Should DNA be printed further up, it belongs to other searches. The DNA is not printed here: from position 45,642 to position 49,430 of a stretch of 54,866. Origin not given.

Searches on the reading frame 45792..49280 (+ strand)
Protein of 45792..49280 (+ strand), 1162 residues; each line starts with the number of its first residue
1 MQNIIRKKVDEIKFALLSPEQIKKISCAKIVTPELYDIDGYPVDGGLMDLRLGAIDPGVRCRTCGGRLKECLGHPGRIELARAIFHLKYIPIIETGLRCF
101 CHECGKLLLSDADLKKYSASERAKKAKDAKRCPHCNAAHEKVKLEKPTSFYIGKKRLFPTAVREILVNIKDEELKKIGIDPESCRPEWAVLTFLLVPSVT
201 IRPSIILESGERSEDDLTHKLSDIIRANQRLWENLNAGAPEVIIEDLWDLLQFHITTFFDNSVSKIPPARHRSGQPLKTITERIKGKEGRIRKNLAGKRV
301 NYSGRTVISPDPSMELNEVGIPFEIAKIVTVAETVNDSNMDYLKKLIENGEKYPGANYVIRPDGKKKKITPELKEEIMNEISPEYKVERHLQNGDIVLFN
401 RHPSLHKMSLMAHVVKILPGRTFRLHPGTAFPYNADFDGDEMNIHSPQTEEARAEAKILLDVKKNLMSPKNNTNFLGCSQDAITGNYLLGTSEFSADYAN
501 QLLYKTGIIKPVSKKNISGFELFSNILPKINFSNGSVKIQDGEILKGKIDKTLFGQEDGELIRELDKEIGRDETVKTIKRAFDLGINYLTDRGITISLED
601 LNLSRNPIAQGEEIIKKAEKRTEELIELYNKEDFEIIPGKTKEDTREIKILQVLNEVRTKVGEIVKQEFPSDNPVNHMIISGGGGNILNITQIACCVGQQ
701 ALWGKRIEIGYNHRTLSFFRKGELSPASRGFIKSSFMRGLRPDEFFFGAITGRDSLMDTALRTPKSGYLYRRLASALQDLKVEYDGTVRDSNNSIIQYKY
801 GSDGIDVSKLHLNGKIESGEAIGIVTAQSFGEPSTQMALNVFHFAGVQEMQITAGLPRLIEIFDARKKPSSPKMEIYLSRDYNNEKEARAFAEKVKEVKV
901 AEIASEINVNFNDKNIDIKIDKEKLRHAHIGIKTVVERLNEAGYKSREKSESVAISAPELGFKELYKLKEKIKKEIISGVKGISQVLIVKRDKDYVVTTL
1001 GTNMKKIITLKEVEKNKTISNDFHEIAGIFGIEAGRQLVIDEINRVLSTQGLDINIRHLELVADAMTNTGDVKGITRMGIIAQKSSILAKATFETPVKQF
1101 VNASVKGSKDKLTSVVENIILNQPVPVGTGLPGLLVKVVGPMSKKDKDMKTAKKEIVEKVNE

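Call 75: search_protein_families(library=ncbifam, proteins=[window:45792-49280:+], max_evalue=0.00001)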
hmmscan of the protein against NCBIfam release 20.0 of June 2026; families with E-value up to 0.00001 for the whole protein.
window:45792-49280:+ (1162 aa): 12 families
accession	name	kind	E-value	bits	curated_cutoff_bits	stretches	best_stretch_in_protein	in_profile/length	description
NF006336.0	PRK08566.1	equivalog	0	1044.3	819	1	3-817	3-869/883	DNA-directed RNA polymerase subunit A'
TIGR02390.1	RNA_pol_rpoA1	equivalog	0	1013.6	1042.55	1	7-811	2-856/867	DNA-directed RNA polymerase subunit A'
TIGR02389.1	RNA_pol_rpoA2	equivalog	2.5e-114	382.1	420.65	1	807-1131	32-361/367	DNA-directed RNA polymerase subunit A''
TIGR02386.1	rpoC_TIGR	equivalog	8e-103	345.1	963.5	2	183-784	213-776/1147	DNA-directed RNA polymerase subunit beta'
NF011498.0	PRK14906.1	equivalog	4.8e-83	279.4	1437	3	194-493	320-595/1459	DNA-directed RNA polymerase subunit beta'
NF011491.0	PRK14898.1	equivalog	1.1e-77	261.9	783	1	839-1133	545-845/860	DNA-directed RNA polymerase subunit A''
NF007172.0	PRK09603.1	equivalog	2e-64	217.1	5372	1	184-806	1621-2198/2890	DNA-directed RNA polymerase subunit beta/beta'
NF011417.0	PRK14844.1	equivalog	2.1e-58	197.5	4632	1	184-502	1664-1959/2839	DNA-directed RNA polymerase subunit beta/beta'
NF002729.0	PRK02625.1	equivalog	1.2e-42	146.4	1117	1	183-504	238-535/626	DNA-directed RNA polymerase subunit gamma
TIGR02387.1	rpoC1_cyan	equivalog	9.3e-42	143.4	975.9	1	183-502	232-527/619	DNA-directed RNA polymerase subunit gamma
NF002724.0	PRK02597.1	equivalog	4.8e-28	97.1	1878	2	568-783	30-217/1338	DNA-directed RNA polymerase subunit beta'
TIGR02388.1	rpoC2_cyan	equivalog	9.2e-25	86.3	467.4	2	570-782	24-208/1230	DNA-directed RNA polymerase subunit beta''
